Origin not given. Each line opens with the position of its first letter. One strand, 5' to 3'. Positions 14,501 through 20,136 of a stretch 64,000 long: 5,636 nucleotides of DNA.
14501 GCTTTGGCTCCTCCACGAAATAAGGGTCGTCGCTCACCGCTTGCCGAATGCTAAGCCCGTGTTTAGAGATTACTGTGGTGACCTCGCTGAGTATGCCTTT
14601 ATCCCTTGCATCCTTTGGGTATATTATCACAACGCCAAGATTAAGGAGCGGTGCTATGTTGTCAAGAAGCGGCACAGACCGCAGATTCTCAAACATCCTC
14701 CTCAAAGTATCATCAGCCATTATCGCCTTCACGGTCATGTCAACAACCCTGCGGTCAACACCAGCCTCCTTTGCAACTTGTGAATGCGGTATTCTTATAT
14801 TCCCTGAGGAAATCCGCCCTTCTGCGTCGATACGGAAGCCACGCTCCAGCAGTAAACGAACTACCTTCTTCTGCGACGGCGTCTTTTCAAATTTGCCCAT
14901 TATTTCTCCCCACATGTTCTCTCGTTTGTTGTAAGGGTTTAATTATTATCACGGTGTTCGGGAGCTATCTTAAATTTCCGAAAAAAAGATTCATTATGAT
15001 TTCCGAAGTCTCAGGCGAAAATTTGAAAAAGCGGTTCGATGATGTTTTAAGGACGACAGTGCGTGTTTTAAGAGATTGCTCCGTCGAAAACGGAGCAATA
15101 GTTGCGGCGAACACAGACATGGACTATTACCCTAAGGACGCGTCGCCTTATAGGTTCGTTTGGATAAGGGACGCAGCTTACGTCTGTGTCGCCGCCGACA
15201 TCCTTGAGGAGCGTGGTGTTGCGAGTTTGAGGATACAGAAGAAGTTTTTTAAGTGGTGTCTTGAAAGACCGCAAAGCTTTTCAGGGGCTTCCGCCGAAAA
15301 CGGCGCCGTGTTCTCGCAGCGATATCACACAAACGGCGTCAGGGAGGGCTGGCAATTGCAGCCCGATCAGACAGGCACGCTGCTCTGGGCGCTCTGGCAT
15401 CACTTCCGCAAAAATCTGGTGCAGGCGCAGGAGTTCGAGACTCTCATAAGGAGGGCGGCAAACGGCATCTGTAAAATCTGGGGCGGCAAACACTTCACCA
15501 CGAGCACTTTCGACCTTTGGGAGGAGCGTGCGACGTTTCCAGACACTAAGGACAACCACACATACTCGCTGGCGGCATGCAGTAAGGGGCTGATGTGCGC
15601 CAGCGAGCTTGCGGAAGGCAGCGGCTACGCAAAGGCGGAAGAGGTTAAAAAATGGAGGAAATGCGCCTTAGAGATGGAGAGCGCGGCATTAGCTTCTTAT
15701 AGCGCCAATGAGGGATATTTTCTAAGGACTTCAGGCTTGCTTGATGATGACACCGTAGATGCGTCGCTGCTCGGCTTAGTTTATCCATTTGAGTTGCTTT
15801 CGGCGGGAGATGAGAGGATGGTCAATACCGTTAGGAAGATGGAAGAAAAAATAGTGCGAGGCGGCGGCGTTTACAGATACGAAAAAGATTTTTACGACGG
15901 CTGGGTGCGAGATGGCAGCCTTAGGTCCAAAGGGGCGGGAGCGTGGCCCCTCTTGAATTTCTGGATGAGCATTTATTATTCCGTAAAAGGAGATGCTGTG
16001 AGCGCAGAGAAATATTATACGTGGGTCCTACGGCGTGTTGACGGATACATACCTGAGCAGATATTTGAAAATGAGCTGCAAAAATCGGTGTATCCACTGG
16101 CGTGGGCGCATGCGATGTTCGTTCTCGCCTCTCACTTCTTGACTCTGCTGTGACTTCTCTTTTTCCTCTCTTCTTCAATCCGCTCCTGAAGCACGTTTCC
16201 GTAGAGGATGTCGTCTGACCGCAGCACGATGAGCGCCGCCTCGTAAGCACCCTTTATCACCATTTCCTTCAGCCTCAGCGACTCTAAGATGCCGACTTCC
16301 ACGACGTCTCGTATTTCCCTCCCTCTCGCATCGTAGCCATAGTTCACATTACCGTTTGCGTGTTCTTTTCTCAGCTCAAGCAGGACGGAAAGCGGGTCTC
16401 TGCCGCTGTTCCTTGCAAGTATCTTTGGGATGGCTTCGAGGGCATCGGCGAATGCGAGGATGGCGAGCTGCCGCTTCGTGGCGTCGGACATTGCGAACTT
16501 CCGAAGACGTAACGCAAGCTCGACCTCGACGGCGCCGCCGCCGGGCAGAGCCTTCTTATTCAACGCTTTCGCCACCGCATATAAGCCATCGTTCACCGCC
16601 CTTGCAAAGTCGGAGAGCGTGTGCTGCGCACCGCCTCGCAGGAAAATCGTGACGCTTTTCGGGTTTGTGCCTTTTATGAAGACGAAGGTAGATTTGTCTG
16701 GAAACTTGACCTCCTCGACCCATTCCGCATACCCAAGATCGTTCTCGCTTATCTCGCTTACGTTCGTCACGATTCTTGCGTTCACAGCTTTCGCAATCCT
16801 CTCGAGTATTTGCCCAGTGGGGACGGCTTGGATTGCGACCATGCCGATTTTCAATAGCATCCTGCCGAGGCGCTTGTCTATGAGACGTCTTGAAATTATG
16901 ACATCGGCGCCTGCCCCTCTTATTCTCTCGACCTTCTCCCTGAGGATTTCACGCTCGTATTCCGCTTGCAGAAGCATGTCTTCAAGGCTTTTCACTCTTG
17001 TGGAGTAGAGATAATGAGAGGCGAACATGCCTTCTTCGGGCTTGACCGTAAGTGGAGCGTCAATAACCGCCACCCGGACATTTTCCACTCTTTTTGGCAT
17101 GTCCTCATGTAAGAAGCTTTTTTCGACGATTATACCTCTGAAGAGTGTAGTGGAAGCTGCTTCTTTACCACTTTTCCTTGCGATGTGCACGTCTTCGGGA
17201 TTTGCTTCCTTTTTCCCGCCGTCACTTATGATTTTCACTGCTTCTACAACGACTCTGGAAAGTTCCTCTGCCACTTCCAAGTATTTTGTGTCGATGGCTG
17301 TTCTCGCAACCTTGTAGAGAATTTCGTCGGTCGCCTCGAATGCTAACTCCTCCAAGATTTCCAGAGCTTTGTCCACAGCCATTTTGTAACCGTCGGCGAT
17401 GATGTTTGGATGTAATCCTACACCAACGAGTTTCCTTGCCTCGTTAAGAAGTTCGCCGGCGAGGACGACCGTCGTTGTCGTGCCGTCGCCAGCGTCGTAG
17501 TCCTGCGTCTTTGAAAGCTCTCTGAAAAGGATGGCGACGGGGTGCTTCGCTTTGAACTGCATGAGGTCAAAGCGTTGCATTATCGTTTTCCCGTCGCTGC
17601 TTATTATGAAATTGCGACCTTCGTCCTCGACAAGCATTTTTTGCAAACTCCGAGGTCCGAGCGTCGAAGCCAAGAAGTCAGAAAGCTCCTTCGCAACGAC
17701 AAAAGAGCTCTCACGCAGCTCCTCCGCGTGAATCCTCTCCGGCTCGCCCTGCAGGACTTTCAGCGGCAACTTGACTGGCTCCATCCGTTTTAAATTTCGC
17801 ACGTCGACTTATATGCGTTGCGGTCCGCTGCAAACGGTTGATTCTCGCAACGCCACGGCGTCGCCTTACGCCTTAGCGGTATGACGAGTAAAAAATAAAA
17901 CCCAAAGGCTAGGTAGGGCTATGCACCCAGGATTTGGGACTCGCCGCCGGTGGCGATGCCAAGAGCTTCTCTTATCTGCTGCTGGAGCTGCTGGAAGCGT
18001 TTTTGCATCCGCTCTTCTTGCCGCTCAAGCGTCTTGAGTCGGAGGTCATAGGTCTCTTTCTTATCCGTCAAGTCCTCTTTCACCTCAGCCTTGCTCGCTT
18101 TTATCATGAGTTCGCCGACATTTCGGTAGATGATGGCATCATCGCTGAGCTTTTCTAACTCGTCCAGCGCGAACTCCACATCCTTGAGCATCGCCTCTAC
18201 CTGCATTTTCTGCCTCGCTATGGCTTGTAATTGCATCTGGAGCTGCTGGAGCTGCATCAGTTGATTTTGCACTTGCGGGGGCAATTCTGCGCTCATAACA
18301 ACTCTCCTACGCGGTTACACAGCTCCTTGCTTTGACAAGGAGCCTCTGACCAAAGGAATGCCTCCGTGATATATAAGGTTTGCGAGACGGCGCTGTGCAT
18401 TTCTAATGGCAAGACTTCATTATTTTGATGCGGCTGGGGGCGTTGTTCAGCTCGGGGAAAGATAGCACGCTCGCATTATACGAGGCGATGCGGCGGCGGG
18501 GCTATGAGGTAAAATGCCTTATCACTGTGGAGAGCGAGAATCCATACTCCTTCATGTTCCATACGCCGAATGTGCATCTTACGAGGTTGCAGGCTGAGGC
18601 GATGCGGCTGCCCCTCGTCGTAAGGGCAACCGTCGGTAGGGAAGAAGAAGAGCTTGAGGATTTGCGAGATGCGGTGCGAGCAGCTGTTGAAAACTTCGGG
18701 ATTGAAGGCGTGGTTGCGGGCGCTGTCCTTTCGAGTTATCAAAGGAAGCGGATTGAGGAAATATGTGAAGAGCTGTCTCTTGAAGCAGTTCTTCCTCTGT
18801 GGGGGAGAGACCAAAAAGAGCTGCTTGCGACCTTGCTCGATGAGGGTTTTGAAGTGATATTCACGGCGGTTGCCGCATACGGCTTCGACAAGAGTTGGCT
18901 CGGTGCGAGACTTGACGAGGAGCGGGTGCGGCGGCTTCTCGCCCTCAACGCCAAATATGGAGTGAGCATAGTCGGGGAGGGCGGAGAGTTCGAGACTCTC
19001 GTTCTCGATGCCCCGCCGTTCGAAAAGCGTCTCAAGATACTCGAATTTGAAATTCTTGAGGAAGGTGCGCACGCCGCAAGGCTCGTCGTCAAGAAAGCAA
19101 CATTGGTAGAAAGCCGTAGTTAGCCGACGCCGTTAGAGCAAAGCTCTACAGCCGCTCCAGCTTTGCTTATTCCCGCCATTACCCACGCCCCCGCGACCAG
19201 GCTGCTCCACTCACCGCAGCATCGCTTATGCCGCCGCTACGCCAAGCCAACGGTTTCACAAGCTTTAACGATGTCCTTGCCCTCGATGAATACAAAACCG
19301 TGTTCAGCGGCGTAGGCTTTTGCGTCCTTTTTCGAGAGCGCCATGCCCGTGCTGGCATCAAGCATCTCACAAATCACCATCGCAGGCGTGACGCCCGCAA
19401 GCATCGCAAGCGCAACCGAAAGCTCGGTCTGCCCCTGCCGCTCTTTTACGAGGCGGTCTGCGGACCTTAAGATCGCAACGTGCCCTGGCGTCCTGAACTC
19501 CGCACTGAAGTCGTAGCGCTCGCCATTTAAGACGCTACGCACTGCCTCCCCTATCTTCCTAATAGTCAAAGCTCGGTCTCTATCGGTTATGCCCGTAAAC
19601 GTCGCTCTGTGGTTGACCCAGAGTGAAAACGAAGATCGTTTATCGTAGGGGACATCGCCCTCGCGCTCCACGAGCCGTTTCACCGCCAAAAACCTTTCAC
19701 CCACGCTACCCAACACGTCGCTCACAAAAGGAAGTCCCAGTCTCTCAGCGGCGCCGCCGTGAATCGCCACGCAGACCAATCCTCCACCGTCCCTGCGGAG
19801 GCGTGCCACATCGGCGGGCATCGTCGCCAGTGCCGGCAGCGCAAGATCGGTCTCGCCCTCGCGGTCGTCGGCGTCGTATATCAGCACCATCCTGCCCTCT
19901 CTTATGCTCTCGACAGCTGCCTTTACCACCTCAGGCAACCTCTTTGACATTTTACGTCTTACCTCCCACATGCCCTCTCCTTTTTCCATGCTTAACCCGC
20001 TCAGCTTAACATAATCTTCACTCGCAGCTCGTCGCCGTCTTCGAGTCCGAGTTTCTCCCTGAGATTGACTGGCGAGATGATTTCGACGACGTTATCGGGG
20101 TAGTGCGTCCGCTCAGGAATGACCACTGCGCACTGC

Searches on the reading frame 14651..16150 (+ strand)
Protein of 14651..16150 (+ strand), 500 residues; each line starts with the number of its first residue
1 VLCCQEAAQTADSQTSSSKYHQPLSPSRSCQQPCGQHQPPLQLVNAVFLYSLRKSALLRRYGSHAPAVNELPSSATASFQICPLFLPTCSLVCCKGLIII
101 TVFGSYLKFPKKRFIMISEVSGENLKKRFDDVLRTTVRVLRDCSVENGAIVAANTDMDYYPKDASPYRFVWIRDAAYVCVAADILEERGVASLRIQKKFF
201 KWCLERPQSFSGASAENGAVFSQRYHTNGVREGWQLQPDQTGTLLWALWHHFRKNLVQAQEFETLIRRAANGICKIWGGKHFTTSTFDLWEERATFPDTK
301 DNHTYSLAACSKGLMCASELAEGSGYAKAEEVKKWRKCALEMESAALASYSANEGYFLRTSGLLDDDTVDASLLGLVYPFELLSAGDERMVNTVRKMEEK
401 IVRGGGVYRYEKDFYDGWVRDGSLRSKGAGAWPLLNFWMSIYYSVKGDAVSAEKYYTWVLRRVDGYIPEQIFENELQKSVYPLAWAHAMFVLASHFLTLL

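Call 29: search_protein_families(library=pfam, proteins=[window:14651-16150:+], max_evalue=0.00001)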
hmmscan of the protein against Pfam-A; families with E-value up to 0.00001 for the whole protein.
window:14651-16150:+ (500 aa): 1 family
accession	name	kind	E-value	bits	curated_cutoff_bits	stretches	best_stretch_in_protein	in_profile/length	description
PF00723.27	Glyco_hydro_15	-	2.5e-16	60.1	22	1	147-440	23-331/427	Glycosyl hydrolases family 15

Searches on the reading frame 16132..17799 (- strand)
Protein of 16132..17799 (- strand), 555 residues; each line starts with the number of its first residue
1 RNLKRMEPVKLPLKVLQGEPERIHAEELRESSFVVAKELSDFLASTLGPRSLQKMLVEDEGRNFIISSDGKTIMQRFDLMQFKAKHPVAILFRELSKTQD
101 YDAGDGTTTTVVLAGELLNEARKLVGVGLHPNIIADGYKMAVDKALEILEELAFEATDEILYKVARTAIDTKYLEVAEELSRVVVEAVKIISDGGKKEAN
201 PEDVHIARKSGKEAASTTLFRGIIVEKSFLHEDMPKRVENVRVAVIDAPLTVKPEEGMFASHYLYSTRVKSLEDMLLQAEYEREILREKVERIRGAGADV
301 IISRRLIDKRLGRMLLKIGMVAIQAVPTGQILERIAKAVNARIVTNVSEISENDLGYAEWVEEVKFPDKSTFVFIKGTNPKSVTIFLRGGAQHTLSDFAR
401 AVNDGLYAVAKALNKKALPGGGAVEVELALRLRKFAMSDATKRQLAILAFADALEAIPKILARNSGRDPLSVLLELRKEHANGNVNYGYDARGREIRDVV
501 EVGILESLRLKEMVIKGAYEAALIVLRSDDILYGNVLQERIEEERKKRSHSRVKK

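Call 29: search_protein_families(library=pfam, proteins=[window:16132-17799:-], max_evalue=0.00001)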
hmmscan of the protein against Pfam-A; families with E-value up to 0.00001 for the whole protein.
window:16132-17799:- (555 aa): 1 family
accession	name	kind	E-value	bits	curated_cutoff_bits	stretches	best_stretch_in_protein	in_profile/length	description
PF00118.29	Cpn60_TCP1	-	1.8e-134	449.6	34.3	1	39-532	1-486/490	TCP-1/cpn60 chaperonin family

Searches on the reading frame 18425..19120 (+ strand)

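Call 63: search_protein_families(library=pfam, proteins=[window:18425-19120:+], max_evalue=0.00001)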
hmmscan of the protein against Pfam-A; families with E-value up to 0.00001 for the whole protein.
window:18425-19120:+ (232 aa): 1 family
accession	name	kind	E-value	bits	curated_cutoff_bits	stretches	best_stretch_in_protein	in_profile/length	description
PF01902.24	Diphthami_syn_2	-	3.9e-70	236.2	23.2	1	2-223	1-215/219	Diphthamide synthase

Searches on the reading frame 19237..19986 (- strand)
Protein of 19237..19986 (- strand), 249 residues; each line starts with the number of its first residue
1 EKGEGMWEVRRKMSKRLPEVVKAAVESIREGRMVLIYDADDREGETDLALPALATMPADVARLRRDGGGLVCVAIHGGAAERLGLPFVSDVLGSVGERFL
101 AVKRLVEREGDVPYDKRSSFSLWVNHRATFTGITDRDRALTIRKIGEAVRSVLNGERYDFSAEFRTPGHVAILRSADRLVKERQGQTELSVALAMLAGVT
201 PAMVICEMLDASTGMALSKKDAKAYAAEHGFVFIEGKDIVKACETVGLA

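Call 63: search_protein_families(library=pfam, proteins=[window:19237-19986:-], max_evalue=0.00001)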
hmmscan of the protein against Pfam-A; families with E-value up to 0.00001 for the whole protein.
window:19237-19986:- (249 aa): 1 family
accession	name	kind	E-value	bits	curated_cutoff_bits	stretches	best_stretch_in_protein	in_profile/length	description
PF00926.24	DHBP_synthase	-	4.5e-55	186.6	26.4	1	23-241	2-190/191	3,4-dihydroxy-2-butanone 4-phosphate synthase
